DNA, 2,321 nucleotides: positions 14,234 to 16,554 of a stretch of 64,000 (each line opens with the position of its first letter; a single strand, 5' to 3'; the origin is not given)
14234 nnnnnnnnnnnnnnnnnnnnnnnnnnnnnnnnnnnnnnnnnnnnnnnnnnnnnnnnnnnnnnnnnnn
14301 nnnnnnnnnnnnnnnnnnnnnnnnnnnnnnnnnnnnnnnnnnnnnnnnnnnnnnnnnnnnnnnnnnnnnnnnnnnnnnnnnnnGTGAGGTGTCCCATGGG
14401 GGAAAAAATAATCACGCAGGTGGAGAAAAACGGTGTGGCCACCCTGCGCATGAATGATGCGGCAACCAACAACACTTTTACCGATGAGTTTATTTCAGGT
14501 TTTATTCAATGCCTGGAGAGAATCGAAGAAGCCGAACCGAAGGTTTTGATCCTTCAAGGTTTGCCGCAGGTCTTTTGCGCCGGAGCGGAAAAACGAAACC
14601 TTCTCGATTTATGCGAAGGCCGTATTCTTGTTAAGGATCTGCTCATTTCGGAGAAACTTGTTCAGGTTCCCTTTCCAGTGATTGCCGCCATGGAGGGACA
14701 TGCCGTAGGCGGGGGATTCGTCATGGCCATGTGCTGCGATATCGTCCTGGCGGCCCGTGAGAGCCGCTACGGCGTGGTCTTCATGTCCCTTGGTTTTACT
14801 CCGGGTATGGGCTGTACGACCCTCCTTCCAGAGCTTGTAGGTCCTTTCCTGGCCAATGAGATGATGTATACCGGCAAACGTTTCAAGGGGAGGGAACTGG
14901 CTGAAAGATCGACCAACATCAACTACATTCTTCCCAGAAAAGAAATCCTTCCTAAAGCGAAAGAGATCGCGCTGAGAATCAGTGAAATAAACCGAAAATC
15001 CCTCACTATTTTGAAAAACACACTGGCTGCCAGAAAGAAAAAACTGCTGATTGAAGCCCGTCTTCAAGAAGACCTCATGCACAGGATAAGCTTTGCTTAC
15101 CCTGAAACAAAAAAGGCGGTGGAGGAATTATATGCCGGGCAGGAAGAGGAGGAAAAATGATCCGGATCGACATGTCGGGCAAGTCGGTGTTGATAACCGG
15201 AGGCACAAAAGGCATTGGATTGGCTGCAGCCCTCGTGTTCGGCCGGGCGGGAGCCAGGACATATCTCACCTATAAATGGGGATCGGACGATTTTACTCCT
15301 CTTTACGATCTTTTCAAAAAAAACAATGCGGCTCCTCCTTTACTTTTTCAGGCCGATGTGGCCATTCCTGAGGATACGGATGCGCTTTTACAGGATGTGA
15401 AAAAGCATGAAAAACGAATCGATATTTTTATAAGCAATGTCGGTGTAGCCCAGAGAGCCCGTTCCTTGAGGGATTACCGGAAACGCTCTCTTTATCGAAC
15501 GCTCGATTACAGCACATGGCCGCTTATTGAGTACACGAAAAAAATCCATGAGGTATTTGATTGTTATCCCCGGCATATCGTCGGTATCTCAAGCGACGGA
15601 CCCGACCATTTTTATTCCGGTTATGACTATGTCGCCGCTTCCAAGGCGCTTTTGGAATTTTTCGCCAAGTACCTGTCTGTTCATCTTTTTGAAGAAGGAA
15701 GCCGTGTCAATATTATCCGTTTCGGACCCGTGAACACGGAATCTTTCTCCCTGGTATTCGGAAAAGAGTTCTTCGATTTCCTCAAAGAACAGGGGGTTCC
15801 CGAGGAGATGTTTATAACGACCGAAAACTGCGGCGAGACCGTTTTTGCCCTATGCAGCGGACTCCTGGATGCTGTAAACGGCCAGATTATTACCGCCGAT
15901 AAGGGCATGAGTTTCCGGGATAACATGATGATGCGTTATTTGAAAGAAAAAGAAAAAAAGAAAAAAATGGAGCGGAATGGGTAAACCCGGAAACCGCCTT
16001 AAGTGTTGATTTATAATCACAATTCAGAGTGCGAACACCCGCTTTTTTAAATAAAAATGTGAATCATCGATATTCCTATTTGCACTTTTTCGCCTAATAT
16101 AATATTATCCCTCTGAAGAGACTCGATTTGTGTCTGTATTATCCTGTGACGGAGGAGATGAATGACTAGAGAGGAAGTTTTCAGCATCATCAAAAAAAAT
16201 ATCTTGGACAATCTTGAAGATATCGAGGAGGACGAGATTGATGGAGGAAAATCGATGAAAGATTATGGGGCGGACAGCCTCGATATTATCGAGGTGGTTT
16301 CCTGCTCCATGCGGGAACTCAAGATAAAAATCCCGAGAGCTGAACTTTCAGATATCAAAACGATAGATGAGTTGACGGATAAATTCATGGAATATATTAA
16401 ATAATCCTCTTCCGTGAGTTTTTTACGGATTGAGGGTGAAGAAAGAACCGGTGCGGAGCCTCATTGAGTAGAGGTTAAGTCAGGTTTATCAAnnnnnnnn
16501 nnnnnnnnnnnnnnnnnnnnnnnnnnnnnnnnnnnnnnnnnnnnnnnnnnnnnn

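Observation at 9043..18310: Free-standing HMGS beta-branching cassette embedded in a sphingolipid-like (Spt + ACP + reductase + GNAT) lipid operon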

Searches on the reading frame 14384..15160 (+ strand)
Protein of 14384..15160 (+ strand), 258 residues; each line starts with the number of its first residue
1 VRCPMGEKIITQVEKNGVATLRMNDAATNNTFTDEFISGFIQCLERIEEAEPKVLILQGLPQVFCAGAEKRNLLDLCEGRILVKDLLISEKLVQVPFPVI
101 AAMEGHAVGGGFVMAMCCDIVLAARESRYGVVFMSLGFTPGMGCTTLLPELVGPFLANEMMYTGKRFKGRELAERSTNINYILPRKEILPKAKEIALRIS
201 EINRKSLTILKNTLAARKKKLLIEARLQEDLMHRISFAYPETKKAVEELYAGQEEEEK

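Call 3: search_protein_families(library=pfam, proteins=[window:14384-15160:+])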
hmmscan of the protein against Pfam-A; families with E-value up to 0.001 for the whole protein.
window:14384-15160:+ (258 aa): 2 families
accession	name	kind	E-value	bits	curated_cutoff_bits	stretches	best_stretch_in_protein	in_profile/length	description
PF00378.25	ECH_1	-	2.7e-45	155.1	27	1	15-246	3-237/251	Enoyl-CoA hydratase/isomerase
PF16113.10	ECH_2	-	1e-12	48.7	27.2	1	19-214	2-203/335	Enoyl-CoA hydratase/isomerase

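Call 6: search_protein_families(library=ncbifam, proteins=[window:14384-15160:+], max_evalue=0.00001)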
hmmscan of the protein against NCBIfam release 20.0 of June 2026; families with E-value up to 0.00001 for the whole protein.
window:14384-15160:+ (258 aa): 70 families (the best 25 are shown)
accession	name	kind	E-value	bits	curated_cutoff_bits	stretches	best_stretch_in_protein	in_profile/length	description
NF005496.0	PRK07110.1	domain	3.1e-79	265.6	215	1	8-251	5-248/249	polyketide synthase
NF005802.0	PRK07657.1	equivalog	2.2e-33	115.9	363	1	5-203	1-203/260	enoyl-CoA hydratase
NF004840.0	PRK06190.1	equivalog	1.2e-31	110.2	253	1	6-230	2-229/260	enoyl-CoA hydratase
NF046063.1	oxepin_alt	equivalog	7.5e-30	104.2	300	1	14-222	6-220/254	oxepin-CoA hydrolase, alternative type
NF006699.0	PRK09245.1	subfamily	9.7e-30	103.7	354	1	10-217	5-223/266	crotonase/enoyl-CoA hydratase family protein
NF004517.0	PRK05862.1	equivalog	1.8e-29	103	396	1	9-243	6-240/257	enoyl-CoA hydratase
NF004525.0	PRK05870.1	equivalog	4.3e-29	102.2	285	1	7-245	3-242/249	enoyl-CoA hydratase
NF005803.0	PRK07658.1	equivalog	1.2e-28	100.3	313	1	11-237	5-234/257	enoyl-CoA hydratase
NF006007.0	PRK08138.1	subfamily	2.7e-28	99.1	355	1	8-221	8-222/261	enoyl-CoA hydratase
NF004475.0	PRK05809.1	subfamily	1.3e-26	93.7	394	1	12-214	9-214/260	short-chain-enoyl-CoA hydratase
NF051848.1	EnCoAHydtEchA19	equivalog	1.7e-26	93.3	400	1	13-216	4-214/258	enoyl-CoA hydratase EchA19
NF004857.0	PRK06210.1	equivalog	1.8e-26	93.2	341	1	7-245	8-260/275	enoyl-CoA hydratase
NF005700.0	PRK07511.1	subfamily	2.8e-26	92.7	274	1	13-228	8-228/260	enoyl-CoA hydratase family protein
NF006109.0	PRK08260.1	subfamily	7.5e-26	91.1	320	1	89-204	106-220/296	enoyl-CoA hydratase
NF007239.0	PRK09674.1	equivalog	1.3e-25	90.3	371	1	9-220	5-217/257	2,3-dehydroadipyl-CoA hydratase PaaF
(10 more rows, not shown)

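Call 53: search_solved_structures(query=window:14384-15160:+, max_evalue=1e-15, show_alignments=3)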
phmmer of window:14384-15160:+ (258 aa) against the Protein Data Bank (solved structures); distinct sequences matched with E-value up to 1e-15: 43.
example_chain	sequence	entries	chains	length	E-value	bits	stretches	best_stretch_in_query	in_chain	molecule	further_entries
4q1k_A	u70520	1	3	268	3.6e-41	144.3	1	4-251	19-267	polyketide biosynthesis enoyl-CoA isomerase PksI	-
4q1i_A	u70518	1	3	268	5e-41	143.9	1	4-251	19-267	Polyketide biosynthesis enoyl-CoA isomerase PksI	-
4q1g_A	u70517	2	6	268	6.9e-41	143.4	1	4-251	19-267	Polyketide biosynthesis enoyl-CoA isomerase PksI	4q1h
4q1j_A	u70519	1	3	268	1.6e-39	138.9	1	4-251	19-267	Polyketide biosynthesis enoyl-CoA isomerase PksI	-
2q2x_A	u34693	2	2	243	2.5e-38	135.1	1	15-247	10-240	CurF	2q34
2q35_A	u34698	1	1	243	3.4e-38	134.6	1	15-247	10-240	CurF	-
3q0j_A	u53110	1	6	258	1.2e-23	87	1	15-241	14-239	enoyl-CoA hydratase echA8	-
4fjw_D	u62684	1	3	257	1.2e-23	87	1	15-241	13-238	Probable enoyl-CoA hydratase echA8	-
3pzk_A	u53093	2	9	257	1.2e-23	86.9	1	15-241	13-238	e enoyl-CoA hydratase echA8 | enoyl-CoA hydratase echA8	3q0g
3h81_A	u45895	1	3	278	1.5e-23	86.7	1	14-241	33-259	enoyl-CoA hydratase echA8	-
3moy_A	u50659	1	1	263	3.2e-23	85.6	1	49-236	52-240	Probable enoyl-CoA hydratase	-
4jcs_A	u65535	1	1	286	3.7e-23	85.4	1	16-215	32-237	Enoyl-CoA hydratase/isomerase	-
5zai_A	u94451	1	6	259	4.8e-23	85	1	42-246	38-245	3-hydroxypropionyl-coenzyme A dehydratase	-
5xzd_A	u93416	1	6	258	5e-23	85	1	7-246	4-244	Enoyl-CoA hydratase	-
3kqf_A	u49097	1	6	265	1.4e-22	83.5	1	42-211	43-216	Enoyl-CoA hydratase/isomerase family protein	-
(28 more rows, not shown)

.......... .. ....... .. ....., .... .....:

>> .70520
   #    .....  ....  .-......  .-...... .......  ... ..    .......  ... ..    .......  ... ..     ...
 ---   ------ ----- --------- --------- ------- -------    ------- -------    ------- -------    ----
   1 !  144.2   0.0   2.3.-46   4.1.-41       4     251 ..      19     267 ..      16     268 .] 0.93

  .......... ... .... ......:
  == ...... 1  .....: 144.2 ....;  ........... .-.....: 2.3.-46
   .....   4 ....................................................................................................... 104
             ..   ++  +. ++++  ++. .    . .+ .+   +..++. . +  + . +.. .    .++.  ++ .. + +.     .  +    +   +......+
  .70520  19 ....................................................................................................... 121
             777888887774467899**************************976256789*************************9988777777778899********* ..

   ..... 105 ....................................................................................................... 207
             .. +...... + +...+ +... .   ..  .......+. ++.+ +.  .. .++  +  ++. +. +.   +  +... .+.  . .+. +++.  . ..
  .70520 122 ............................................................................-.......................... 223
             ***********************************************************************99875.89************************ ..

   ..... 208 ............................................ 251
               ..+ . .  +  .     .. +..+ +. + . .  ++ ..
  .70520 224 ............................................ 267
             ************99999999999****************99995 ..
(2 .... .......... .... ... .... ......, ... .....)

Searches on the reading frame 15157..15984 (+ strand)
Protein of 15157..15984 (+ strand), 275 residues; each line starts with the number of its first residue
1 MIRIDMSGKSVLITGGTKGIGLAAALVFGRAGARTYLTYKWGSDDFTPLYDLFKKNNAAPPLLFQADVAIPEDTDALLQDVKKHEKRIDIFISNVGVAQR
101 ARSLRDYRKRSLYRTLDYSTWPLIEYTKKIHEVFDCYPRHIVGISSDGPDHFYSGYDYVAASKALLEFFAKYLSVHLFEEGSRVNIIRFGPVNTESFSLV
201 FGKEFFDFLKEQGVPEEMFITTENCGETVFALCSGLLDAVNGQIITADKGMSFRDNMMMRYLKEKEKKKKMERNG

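Call 3: search_protein_families(library=pfam, proteins=[window:15157-15984:+])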
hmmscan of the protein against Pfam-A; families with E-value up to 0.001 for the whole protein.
window:15157-15984:+ (275 aa): 2 families
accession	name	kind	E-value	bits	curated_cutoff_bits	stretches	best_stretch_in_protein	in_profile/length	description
PF13561.12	adh_short_C2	-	6.8e-34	117.9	27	1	18-252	6-236/236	Enoyl-(Acyl carrier protein) reductase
PF00106.31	adh_short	-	6.7e-21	75.1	26.6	1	9-196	1-186/195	short chain dehydrogenase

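Call 6: search_protein_families(library=ncbifam, proteins=[window:15157-15984:+], max_evalue=0.00001)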
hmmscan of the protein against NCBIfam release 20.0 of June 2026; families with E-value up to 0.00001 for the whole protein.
window:15157-15984:+ (275 aa): 134 families (the best 25 are shown)
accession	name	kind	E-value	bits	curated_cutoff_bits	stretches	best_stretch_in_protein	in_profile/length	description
NF005975.0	PRK08063.1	equivalog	1.8e-24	86.4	328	1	6-252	2-247/250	enoyl-[acyl-carrier-protein] reductase FabL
NF005615.0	PRK07370.1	equivalog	1.6e-19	70.2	391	1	4-252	3-255/259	enoyl-ACP reductase FabI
NF005559.1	PRK07231.1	subfamily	1.8e-19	70.3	215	1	6-251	2-247/249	glucose 1-dehydrogenase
NF005908.0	PRK07889.1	equivalog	2.4e-18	66.8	299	1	6-252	5-252/256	enoyl-ACP reductase FabI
NF009468.0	PRK12826.1-4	equivalog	2.8e-18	66.5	318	1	5-251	4-247/256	SDR family oxidoreductase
NF005075.0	PRK06500.1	equivalog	5.2e-18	65.3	336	1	6-106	4-98/249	SDR family oxidoreductase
NF005893.0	PRK07856.1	equivalog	6.4e-18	65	255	1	3-246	4-236/255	SDR family oxidoreductase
NF006267.0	PRK08416.1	equivalog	3e-17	63.1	369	2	5-101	5-101/260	enoyl-ACP reductase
NF006266.0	PRK08415.1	equivalog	4.7e-17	62.2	441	1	28-268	27-264/274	enoyl-ACP reductase FabI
NF006693.0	PRK09242.1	equivalog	1.7e-16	60.1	328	1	5-252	7-254/258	SDR family oxidoreductase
NF009466.0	PRK12826.1-2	subfamily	7.1e-16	58.4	222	1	9-252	4-245/248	3-oxoacyl-ACP reductase FabG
NF009386.0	PRK12745.1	equivalog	1.3e-15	57.2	250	1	10-253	7-256/259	3-ketoacyl-ACP reductase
NF004778.0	PRK06124.1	equivalog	3e-15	56.3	303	1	4-253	7-254/256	SDR family oxidoreductase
NF005539.0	PRK07201.1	equivalog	3.3e-15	55.8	549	1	5-194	367-556/657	SDR family oxidoreductase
NF005717.0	PRK07533.1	equivalog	1.2e-14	54.6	337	1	4-252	7-256/259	enoyl-ACP reductase FabI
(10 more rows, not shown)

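Call 56: search_solved_structures(query=window:15157-15984:+, max_evalue=1e-12, show_alignments=2)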
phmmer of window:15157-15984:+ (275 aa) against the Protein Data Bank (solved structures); distinct sequences matched with E-value up to 1e-12: 24.
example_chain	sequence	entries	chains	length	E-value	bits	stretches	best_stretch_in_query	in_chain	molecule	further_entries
1ulu_A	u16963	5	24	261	7.8e-18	67.9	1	1-252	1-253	enoyl-acyl carrier protein reductase | ENOYL-[ACYL CARRIER PROTEIN] REDUCTASE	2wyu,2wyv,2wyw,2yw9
4nqz_A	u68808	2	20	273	2.6e-16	62.9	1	6-252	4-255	Enoyl-[acyl-carrier-protein] reductase [NADH] FabI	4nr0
2p91_A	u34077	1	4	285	2.9e-16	62.7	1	6-253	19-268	Enoyl-[acyl-carrier-protein] reductase [NADH]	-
1xhl_A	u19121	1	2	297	1.3e-15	60.6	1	6-198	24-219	Short-chain dehydrogenase/reductase family member (5L265), putative Tropinone Reductase-II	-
3oic_A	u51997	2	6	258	2e-15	60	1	8-253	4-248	Enoyl-[acyl-carrier-protein] reductase [NADPH]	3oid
4bku_A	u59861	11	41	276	2.9e-14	56.2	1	6-252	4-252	ENOYL-[ACYL-CARRIER-PROTEIN] REDUCTASE [NADH]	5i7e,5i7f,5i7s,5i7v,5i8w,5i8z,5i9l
3ek2_A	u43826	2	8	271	3.4e-14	55.9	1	6-252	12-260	Enoyl-(Acyl-carrier-protein) reductase (NADH) | Enoyl-[acyl-carrier-protein] reductase [NADH]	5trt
4rlh_A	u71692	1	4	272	3.5e-14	55.9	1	6-252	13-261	Enoyl-[acyl-carrier-protein] reductase [NADH]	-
6ah9_A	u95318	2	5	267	4.2e-14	55.6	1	6-252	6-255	Enoyl-[acyl-carrier-protein] reductase [NADH]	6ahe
7umx_A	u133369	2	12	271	4.4e-14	55.6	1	6-252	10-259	Enoyl-[acyl-carrier-protein] reductase [NADH]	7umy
4zju_A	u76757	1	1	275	4.7e-14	55.5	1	6-252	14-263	Enoyl-[acyl-carrier-protein] reductase [NADH]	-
6k23_A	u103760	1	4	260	6e-14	55.1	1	7-252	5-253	Enoyl-[acyl-carrier-protein] reductase [NADH]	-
4cv2_A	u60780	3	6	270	7.5e-14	54.8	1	6-254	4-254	ENOYL-[ACYL-CARRIER-PROTEIN] REDUCTASE [NADH]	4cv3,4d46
1qsg_A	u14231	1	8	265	8.6e-14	54.6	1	6-253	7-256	ENOYL-[ACYL-CARRIER-PROTEIN] REDUCTASE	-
1c14_A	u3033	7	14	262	8.7e-14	54.6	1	6-253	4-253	ENOYL REDUCTASE | ENOYL-[ACYL-CARRIER-PROTEIN] REDUCTASE [NADH] | enoyl-[acyl-carrier-protein] reductase, NADH-dependent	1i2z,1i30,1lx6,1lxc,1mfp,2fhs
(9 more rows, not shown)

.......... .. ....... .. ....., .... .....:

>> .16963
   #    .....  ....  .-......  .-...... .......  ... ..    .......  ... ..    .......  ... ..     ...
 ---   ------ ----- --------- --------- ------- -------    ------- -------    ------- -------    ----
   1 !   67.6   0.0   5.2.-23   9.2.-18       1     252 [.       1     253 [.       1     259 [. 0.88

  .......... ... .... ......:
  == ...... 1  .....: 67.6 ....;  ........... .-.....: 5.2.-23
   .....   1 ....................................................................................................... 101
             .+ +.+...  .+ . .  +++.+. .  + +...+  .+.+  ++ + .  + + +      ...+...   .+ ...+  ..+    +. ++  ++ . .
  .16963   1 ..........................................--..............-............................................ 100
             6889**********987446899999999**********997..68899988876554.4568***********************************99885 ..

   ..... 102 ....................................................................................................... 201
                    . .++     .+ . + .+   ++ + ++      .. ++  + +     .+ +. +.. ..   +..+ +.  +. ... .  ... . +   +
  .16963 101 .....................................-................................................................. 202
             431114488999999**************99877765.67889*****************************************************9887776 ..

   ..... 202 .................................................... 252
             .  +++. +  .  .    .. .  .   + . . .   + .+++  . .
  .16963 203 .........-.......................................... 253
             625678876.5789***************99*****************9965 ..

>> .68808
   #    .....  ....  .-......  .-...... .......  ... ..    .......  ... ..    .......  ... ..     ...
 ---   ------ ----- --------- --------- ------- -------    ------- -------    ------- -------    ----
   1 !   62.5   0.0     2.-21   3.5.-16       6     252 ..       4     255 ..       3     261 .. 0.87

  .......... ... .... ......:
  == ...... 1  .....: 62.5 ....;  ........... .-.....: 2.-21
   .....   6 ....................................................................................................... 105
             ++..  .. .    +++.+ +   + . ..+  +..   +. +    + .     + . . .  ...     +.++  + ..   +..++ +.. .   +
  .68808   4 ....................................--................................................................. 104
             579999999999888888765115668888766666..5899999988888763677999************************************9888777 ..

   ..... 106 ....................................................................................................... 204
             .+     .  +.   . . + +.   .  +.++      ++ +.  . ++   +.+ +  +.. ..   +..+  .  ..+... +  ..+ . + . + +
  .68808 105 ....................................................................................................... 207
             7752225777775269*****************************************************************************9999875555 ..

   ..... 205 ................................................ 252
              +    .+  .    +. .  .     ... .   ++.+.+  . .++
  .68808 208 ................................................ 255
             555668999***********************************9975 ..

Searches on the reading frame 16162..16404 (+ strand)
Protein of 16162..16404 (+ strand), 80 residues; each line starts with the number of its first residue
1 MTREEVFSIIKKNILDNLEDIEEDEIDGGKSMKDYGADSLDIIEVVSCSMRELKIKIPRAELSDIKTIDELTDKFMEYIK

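Call 3: search_protein_families(library=pfam, proteins=[window:16162-16404:+])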
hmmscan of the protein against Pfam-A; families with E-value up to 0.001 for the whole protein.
window:16162-16404:+ (80 aa): 2 families
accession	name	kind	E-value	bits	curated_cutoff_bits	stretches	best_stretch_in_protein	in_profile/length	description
PF00550.31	PP-binding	-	4.1e-08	33.8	20.8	1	18-73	10-65/67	Phosphopantetheine attachment site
PF23297.2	ACP_SdgA_C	-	0.00011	22.7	27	1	9-73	10-77/95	Highly reducing polyketide synthase sdgA, C-terminal ACP domain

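Call 6: search_protein_families(library=ncbifam, proteins=[window:16162-16404:+], max_evalue=0.00001)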
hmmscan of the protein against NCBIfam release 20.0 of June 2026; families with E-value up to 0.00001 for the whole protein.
window:16162-16404:+ (80 aa): 7 families
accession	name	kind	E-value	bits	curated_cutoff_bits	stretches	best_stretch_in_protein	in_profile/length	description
NF005502.0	PRK07117.1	equivalog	2.5e-15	56.4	79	1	1-76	1-76/82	acyl carrier protein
NF002150.0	PRK00982.1-4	subfamily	4.4e-10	39.6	66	1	1-73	1-73/80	acyl carrier protein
NF002151.0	PRK00982.1-5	equivalog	1.2e-08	34.9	92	1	5-72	3-70/78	acyl carrier protein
NF002148.0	PRK00982.1-2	subfamily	4e-08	33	71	1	3-73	2-72/79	acyl carrier protein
NF002149.0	PRK00982.1-3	equivalog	1.1e-07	31.7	106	1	9-73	7-71/78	acyl carrier protein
TIGR00517.1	acyl_carrier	equivalog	2.9e-07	30.3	70.45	1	4-72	2-70/77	acyl carrier protein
NF002147.0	PRK00982.1-1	equivalog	8e-06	25.6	84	1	2-72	4-74/83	acyl carrier protein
